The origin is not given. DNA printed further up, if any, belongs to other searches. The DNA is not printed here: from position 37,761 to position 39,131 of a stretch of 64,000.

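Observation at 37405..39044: COG2856 (XRE-HTH + ImmA/IrrE Zn-peptidase) fused regulator coupled to a PIN-like DUF4411-type gene by an ATGA overlap, with a perfect operator-like inverted repeat upstream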

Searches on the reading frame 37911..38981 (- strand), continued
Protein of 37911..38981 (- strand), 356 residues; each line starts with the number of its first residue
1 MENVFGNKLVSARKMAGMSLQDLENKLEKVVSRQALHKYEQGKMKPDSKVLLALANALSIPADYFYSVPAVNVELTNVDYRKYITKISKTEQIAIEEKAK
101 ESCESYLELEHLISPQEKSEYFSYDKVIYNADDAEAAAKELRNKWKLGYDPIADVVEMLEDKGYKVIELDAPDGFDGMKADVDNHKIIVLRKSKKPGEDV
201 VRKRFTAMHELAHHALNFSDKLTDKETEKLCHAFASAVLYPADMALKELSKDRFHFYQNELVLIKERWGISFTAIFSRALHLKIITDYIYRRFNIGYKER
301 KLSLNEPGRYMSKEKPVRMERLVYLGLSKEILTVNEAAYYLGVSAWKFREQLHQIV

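Call 69: search_dna_similar(query=window:37914-38981:-, collection=plasmids, mode=protein, max_evalue=1e-10, max_rows=25)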
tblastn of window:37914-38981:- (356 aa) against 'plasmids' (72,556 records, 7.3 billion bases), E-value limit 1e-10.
Records with a match: 180; places in all: 182; records where one place covers at least 80% of the query: 173.
Best place of each record, by identity: <60% 180.
By first word of the organism name: Streptomyces 22; Acinetobacter 19; Rhodococcus 15; Rhizobium 14; Bradyrhizobium 7; Agrobacterium 5; Pseudosulfitobacter 5; Sulfitobacter 4; Arthrobacter 4; Zymomonas 4; and 59 more.
By predicted mobility (MOB-suite, as given by PLSDB): non-mobilizable 76; conjugative 54; mobilizable 50.
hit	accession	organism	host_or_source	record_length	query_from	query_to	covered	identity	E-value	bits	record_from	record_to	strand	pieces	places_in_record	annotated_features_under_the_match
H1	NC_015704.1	Runella slithyformis DSM 19594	fresh water lake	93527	1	352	99%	35.0%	2e-53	197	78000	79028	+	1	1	XRE family transcriptional regulator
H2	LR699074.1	Beijerinckiaceae bacterium RH AL1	forest soil, soft coal slag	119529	4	356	99%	34.9%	9e-48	180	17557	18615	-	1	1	Helix-turn-helix domain protein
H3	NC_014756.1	Sulfuricurvum kujiense DSM 16994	drain water from underground crude oil ...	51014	2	348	97%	35.5%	5e-47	178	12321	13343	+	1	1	XRE family transcriptional regulator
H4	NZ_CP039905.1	Agrobacterium tumefaciens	-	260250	3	354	99%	35.0%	7e-46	174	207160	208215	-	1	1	XRE family transcriptional regulator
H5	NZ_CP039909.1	Agrobacterium tumefaciens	-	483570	3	354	99%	35.0%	7e-46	174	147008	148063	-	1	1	XRE family transcriptional regulator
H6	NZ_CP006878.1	Rhizobium gallicum bv. gallicum R602sp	Phaseolus vulgaris,whole ...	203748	3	354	99%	34.7%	3e-46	176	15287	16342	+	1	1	XRE family transcriptional regulator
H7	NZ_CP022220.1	Bradyrhizobium guangxiense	peanut,cell culture,roots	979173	3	355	99%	34.3%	6e-47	177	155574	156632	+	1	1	XRE family transcriptional regulator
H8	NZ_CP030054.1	Bradyrhizobium guangzhouense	Arachis hypogaea,Microbe,nodule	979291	3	355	99%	34.3%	6e-47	177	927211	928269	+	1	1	XRE family transcriptional regulator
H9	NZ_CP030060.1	Bradyrhizobium sp. CCBAU 53351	Arachis hypogaea,Microbe,nodule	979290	3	355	99%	34.3%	6e-47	177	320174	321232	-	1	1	XRE family transcriptional regulator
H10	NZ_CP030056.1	Bradyrhizobium sp. CCBAU 53340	Arachis hypogaea,Microbe,nodule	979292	3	355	99%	34.3%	6e-47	177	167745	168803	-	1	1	XRE family transcriptional regulator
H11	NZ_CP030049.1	Bradyrhizobium sp. CCBAU 53338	Arachis hypogaea,Microbe,nodule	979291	3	355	99%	34.3%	6e-47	177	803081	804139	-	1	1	XRE family transcriptional regulator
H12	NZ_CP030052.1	Bradyrhizobium guangdongense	peanut,cell culture,roots of peanut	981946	3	355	99%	34.3%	6e-47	177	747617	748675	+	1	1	XRE family transcriptional regulator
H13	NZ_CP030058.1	Bradyrhizobium guangdongense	Arachis hypogaea,Microbe,nodule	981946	3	355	99%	34.3%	6e-47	177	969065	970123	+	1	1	XRE family transcriptional regulator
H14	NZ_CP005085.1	Sphingobium sp. TKS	-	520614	4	355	99%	34.4%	2e-46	176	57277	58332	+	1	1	XRE family transcriptional regulator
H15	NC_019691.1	Synechococcus sp. PCC 7502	-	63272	3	352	98%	34.3%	1e-46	177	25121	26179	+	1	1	XRE family transcriptional regulator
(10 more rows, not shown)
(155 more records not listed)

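Call 70: search_dna_similar(query=window:37914-38981:-, collection=phages, mode=protein, max_evalue=1e-10, max_rows=25)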
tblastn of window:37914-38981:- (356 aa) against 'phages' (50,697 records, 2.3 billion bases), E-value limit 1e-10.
Records with a match: 21; places in all: 21; records where one place covers at least 80% of the query: 18.
Best place of each record, by identity: <60% 21.
By first word of the organism name: Gordonia 7; Clostridioides 3; Paenibacillus 2; Clostridium 2; Acinetobacter 2; Bacteriophage 1; Mycobacterium 1; Salmonella 1; Zymomonas 1; Lacticaseibacillus 1.
By host as written in the record: Gordonia terrae 3612 5; - 4; Paenibacillus larvae 2006 2; Clostridium tetani ATCC 9441 2; Clostridioides difficile 2; Gordonia terrae 3621 2; Mycobacterium abscessus GD44 1; Homo sapiens 1; and 2 more.
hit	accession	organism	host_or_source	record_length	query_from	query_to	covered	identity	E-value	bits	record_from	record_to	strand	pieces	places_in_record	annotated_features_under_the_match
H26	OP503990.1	Paenibacillus phage Dash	Paenibacillus larvae 2006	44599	7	343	95%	28.3%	1e-18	93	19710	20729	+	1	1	helix-turn-helix domain protein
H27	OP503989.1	Paenibacillus phage Callan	Paenibacillus larvae 2006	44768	7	343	95%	28.3%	1e-18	93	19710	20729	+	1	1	helix-turn-helix domain protein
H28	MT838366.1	Bacteriophage sp.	human fecal samples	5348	1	286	80%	33.1%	9e-28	120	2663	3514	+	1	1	record has no annotation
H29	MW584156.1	Mycobacterium phage prophiGD44-1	Mycobacterium abscessus GD44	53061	5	342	95%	27.7%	7e-23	105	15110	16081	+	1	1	29: MerR-like helix-turn-helix DNA binding protein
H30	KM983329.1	Clostridium phage phiCT9441A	Clostridium tetani ATCC 9441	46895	6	336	93%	27.7%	5e-26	115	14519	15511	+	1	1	XRE family transcriptional regulator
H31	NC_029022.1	Clostridium phage phiCT9441A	Clostridium tetani ATCC 9441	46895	6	336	93%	27.7%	5e-26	115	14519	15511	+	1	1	transcriptional regulator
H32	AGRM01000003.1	Salmonella enterica subsp. houtenae str. ATCC BAA-1581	Homo sapiens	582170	5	301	83%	28.4%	9e-19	94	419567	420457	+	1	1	helix-turn-helix protein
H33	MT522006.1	Gordonia phage BBQValindra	Gordonia terrae 3612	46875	5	345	96%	24.3%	3e-17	89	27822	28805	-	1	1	33: helix-turn-helix DNA binding domain protein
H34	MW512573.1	Clostridioides phage phiCD418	Clostridioides difficile CD522418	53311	3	307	86%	26.5%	3e-12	74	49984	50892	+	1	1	putative cI-like repressor protein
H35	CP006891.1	Zymomonas mobilis subsp. mobilis str. CP4 = NRRL B-14023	-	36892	8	307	84%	26.6%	4e-16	86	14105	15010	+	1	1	putative Zn peptidase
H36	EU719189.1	Clostridioides phage phiCD27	Clostridioides difficile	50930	3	307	86%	26.2%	6e-11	70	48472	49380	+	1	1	putative phage DNA-binding protein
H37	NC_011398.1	Clostridioides phage phiCD27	Clostridioides difficile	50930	3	307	86%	26.2%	6e-11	70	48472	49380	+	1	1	transcriptional regulator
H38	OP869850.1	Lacticaseibacillus phage R24.2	Lacticaseibacillus rhamnosus LMG 23327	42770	8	290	79%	28.1%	5e-15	82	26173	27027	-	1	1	hypothetical protein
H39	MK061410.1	Gordonia phage Eyes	Gordonia terrae 3612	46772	5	308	85%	24.4%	1e-16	87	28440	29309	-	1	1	33: LamD-like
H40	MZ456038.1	Gordonia phage Shlim410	Gordonia terrae 3612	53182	5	308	85%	24.4%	6e-15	82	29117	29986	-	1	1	33: helix-turn-helix DNA binding domain protein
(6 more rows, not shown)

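Call 71: get_annotated_region(hit=H1, flank=1500)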
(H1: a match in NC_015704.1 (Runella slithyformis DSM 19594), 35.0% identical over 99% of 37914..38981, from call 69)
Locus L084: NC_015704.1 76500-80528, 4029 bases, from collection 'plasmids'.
description: Runella slithyformis DSM 19594 plasmid pRUNSL02, complete sequence
organism: Runella slithyformis DSM 19594 (NCBI taxid 761193)
taxonomy: Bacteria; Bacteroidota; Cytophagia; Cytophagales; Spirosomataceae; Runella; Runella slithyformis; Runella slithyformis DSM 19594
host: -; source: fresh water lake; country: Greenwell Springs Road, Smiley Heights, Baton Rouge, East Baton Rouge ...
typing (MOB-suite, as given by PLSDB): conjugative; replicon rep_cluster_597; relaxase MOBP; mating-pair formation MPF_T
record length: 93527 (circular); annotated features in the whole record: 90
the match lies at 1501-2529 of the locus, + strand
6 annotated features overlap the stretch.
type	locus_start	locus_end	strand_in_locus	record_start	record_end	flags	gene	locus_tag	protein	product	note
CDS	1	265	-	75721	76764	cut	-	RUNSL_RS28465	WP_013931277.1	nucleotidyltransferase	-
CDS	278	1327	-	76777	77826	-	-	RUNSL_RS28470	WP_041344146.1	CBASS cGAMP-activated phospholipase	-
CDS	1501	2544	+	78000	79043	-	-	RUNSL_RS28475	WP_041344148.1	XRE family transcriptional regulator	-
CDS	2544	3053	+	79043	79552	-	-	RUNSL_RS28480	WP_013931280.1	hypothetical protein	-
CDS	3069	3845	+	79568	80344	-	-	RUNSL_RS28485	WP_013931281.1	GGDEF domain-containing protein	-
CDS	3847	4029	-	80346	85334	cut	-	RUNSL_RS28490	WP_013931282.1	N-6 DNA methylase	GO:0006306 - DNA methylation [Evidence IEA]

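Call 72: get_annotated_region(hit=H3, flank=1500)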
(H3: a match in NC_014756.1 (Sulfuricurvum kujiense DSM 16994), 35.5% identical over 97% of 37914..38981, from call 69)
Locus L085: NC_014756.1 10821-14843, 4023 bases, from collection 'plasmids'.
description: Sulfuricurvum kujiense DSM 16994 plasmid pSULKU03, complete sequence
organism: Sulfuricurvum kujiense DSM 16994 (NCBI taxid 709032)
taxonomy: Bacteria; Campylobacterota; Epsilonproteobacteria; Campylobacterales; Sulfurimonadaceae; Sulfuricurvum; Sulfuricurvum kujiense; Sulfuricurvum kujiense DSM 16994
host: -; source: drain water from underground crude oil storage cavity; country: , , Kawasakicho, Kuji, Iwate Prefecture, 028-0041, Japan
typing (MOB-suite, as given by PLSDB): non-mobilizable
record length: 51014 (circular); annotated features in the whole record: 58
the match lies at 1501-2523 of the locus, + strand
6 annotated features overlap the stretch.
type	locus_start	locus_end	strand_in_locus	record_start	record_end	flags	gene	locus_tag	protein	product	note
CDS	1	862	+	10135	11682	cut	-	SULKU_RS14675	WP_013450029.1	hypothetical protein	-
CDS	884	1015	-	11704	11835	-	-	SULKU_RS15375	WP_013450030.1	hypothetical protein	-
CDS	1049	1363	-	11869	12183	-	-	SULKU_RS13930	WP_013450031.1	hypothetical protein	-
CDS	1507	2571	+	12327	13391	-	-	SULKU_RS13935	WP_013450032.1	XRE family transcriptional regulator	-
CDS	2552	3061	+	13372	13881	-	-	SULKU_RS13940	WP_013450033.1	PIN domain-containing protein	-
CDS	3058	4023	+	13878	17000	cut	-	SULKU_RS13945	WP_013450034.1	type I restriction endonuclease subunit R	-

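Call 73: get_annotated_region(hit=H4, flank=1500)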
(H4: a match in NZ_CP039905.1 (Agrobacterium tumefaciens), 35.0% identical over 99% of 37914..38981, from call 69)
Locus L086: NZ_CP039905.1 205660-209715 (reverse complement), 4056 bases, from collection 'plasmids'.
description: Agrobacterium tumefaciens strain CFBP6623 plasmid pAtCFBP6623a, complete sequence
organism: Agrobacterium tumefaciens (NCBI taxid 358)
taxonomy: Bacteria; Pseudomonadota; Alphaproteobacteria; Hyphomicrobiales; Rhizobiaceae; Agrobacterium; Agrobacterium tumefaciens
host: -; source: -; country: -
typing (MOB-suite, as given by PLSDB): conjugative; replicon rep_cluster_106; relaxase MOBQ; mating-pair formation MPF_T
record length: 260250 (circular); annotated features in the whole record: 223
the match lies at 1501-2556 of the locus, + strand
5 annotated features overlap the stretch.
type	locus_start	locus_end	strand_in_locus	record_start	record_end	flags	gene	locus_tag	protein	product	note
CDS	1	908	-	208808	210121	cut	-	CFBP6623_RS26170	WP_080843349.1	nucleotidyltransferase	-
CDS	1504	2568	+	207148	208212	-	-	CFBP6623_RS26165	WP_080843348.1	XRE family transcriptional regulator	-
CDS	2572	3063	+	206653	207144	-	-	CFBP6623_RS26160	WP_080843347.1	hypothetical protein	-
CDS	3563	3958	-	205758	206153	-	-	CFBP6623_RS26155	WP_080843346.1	helix-turn-helix domain-containing protein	-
CDS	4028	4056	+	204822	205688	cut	-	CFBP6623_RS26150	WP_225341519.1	cation diffusion facilitator family transporter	GO:0006812 - monoatomic cation transport [Evidence IEA]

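Call 74: get_annotated_region(hit=H15, flank=1500)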
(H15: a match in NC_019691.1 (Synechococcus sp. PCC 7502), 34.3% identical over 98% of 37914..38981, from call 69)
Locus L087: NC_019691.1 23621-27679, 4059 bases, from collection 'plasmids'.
description: Synechococcus sp. PCC 7502 plasmid pSYN7502.01, complete sequence
organism: Synechococcus sp. PCC 7502 (NCBI taxid 1173263)
taxonomy: Bacteria; Cyanobacteriota; Cyanophyceae; Synechococcales; Synechococcaceae; Synechococcus; Synechococcus sp. PCC 7502
host: -; source: -; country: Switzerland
typing (MOB-suite, as given by PLSDB): non-mobilizable; replicon rep_cluster_1716
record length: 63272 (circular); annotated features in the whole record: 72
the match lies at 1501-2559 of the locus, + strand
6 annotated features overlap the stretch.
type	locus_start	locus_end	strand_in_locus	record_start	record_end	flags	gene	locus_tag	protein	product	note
CDS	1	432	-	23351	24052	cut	-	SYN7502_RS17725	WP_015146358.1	hypothetical protein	-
CDS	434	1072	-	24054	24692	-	-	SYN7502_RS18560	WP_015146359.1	hypothetical protein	-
CDS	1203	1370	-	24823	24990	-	-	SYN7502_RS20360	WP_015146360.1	hypothetical protein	-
CDS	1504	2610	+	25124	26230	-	-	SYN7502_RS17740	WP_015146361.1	XRE family transcriptional regulator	-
CDS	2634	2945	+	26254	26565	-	-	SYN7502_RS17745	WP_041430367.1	transposase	-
CDS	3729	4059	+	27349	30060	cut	-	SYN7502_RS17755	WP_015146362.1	type I restriction-modification system subunit M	GO:0006306 - DNA methylation [Evidence IEA]; GO:0009307 - DNA restriction-modification system [Evidence IEA]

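Call 76: search_protein_families(library=pfam, proteins=[L084:1501-2541:+, L085:1507-2568:+, L086:1504-2565:+, L087:1504-2607:+], max_evalue=10)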
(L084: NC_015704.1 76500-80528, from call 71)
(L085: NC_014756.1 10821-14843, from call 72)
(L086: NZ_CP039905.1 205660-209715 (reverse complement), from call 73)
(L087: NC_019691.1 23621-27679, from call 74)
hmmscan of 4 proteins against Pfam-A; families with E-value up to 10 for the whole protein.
L084:1501-2541:+ (347 aa): 5 families
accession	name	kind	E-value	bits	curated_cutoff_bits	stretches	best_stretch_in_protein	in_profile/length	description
PF06114.19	Peptidase_M78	-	4.8e-15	55.9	22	1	159-270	4-121/123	IrrE N-terminal-like domain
PF01381.28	HTH_3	-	8.8e-11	42.1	23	1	9-65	1-55/55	Helix-turn-helix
PF12844.13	HTH_19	-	4.6e-08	33.3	30.2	1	8-66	3-59/64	Helix-turn-helix domain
PF13560.12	HTH_31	-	1.9e-06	28.5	27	1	5-61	2-57/64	Helix-turn-helix domain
PF08868.15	YugN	-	0.073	13.5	25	0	231-278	52-99/130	YugN-like family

L085:1507-2568:+ (354 aa): 7 families
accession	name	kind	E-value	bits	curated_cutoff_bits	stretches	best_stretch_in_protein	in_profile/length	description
PF06114.19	Peptidase_M78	-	3.3e-18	66.1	22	1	155-271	2-122/123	IrrE N-terminal-like domain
PF01381.28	HTH_3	-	1.9e-14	53.8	23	1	6-59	1-54/55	Helix-turn-helix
PF12844.13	HTH_19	-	3.3e-12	46.6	30.2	1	3-63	1-61/64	Helix-turn-helix domain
PF13560.12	HTH_31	-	1.2e-09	38.7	27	1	2-55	2-56/64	Helix-turn-helix domain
PF18024.7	HTH_50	-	0.047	13.8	27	1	16-33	25-42/50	Helix-turn-helix domain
PF13412.12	HTH_24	-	0.19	11.8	21.9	1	11-34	14-37/48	Winged helix-turn-helix DNA-binding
PF13443.12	HTH_26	-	0.24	12.1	22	1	8-56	4-53/63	Cro/C1-type HTH DNA-binding domain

L086:1504-2565:+ (354 aa): 8 families
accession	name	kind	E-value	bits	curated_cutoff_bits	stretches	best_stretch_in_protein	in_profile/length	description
PF06114.19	Peptidase_M78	-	2.9e-21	76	22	1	156-273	2-123/123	IrrE N-terminal-like domain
PF01381.28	HTH_3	-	8.7e-15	54.9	23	1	6-62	1-55/55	Helix-turn-helix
PF13560.12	HTH_31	-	8.8e-09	36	27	1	3-60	3-59/64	Helix-turn-helix domain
PF12844.13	HTH_19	-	0.001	19.4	30.2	1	3-63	1-59/64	Helix-turn-helix domain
PF07848.18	PaaX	-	0.02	15.6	24.8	1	243-267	15-39/70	PaaX-like protein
PF02954.25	HTH_8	-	0.037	14.2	22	1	332-351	22-41/42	Bacterial regulatory protein, Fis family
PF02163.28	Peptidase_M50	-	0.068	12.9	27.2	1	204-224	12-32/221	Peptidase family M50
PF07022.19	Phage_CI_repr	-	0.14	13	22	0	11-63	8-58/65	Bacteriophage CI repressor helix-turn-helix domain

L087:1504-2607:+ (368 aa): 6 families
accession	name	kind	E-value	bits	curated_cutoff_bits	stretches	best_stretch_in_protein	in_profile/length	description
PF06114.19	Peptidase_M78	-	2.7e-14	53.5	22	1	156-274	3-122/123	IrrE N-terminal-like domain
PF01381.28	HTH_3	-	2.2e-12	47.2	23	1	6-62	1-55/55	Helix-turn-helix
PF12844.13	HTH_19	-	7.7e-07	29.4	30.2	1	3-64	1-60/64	Helix-turn-helix domain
PF13560.12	HTH_31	-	1.1e-05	26.1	27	1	3-58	3-57/64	Helix-turn-helix domain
PF14247.12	DUF4344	-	0.028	14.6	29.6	1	200-238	94-133/220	Putative metallopeptidase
PF07022.19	Phage_CI_repr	-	0.19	12.5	22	1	20-66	18-61/65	Bacteriophage CI repressor helix-turn-helix domain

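Call 77: search_protein_families(library=pfam, proteins=[L084:2544-3050:+, L085:2552-3058:+, L086:2572-3060:+], max_evalue=10)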
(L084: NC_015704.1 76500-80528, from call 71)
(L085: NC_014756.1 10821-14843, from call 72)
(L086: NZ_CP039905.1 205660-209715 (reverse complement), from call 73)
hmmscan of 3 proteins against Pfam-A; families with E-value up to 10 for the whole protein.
L084:2544-3050:+ (169 aa): 2 families
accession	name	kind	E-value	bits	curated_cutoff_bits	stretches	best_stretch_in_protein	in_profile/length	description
PF25309.1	ELLD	-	0.12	12.7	27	1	65-119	5-58/175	Endolysin-like domain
PF13638.12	PIN_4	-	0.16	12.7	21.9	1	90-119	97-129/132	PIN domain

L085:2552-3058:+ (169 aa): 4 families
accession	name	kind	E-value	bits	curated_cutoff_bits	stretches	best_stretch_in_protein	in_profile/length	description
PF01850.27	PIN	-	3.2e-05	25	23.6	1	48-106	62-119/120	PIN domain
PF11848.13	DUF3368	-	0.0006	20.1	27.3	1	112-158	1-45/46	Domain of unknown function (DUF3368)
PF20698.3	PIN-TPR-GreABC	-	0.026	15.2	27.8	1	71-106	102-137/138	PIN domain associated with the TPR-GreAB-C-PIN system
PF18514.6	MDY2_C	-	0.048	13.9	25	1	147-157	4-14/38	Ubiquitin-like protein MDY2, C-terminal domain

L086:2572-3060:+ (163 aa): 2 families
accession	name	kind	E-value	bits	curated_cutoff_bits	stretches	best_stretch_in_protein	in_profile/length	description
PF01850.27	PIN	-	0.00049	21.1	23.6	1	49-106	62-118/120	PIN domain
PF03142.21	Chitin_synth_2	-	0.17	10.9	27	1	64-93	341-370/527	Chitin synthase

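Call 79: search_protein_families(library=phrogs, proteins=[window:37911-38981:-], max_evalue=0.01)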
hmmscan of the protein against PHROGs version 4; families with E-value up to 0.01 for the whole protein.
window:37911-38981:- (356 aa): 12 families
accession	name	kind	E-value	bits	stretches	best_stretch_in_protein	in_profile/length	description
phrog_2439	-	transcription regulation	1.2e-56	193.2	1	5-344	8-343/367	transcriptional regulator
phrog_3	-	transcription regulation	2.1e-11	45.2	1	2-147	86-211/430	transcriptional repressor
phrog_8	-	transcription regulation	4.4e-11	43.8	1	3-65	75-135/346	transcriptional regulator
phrog_87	-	other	5e-08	34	1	128-226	15-108/227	metallo-protease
phrog_1516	-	unknown function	1.7e-07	32.1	1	71-279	26-173/227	-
phrog_4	-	transcription regulation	4e-06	27.1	1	5-68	137-194/400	transcriptional repressor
phrog_1914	-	unknown function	0.00019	22.2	1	174-282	67-177/222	-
phrog_2967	-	transcription regulation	0.00046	20.8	1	4-64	10-68/225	transcriptional regulator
phrog_7396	-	unknown function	0.00062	20.5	1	3-66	14-78/227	-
phrog_2328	-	transcription regulation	0.0019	19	1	5-63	16-72/128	transcriptional repressor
phrog_12831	-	transcription regulation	0.0055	17.7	1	9-67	11-71/151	transcriptional repressor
phrog_4836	-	transcription regulation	0.0085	16.7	0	5-59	76-128/194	CII-like regulator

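Call 85: find_related_loci(query=A1, collection=viral_contigs, flank=4000)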
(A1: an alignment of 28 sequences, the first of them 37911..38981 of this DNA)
Query A1 (356 aa) in viral_contigs; peptide patterns used: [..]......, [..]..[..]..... (x = any residue, [..] = any of these).
124 stretches matched a pattern; 2 encode a relative of the query (tblastn E <= 1e-3); 2 distinct loci.
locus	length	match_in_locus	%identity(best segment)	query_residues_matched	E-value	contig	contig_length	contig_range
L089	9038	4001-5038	36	4-356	3e-69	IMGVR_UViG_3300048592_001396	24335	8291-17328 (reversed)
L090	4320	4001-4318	47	4-113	3e-23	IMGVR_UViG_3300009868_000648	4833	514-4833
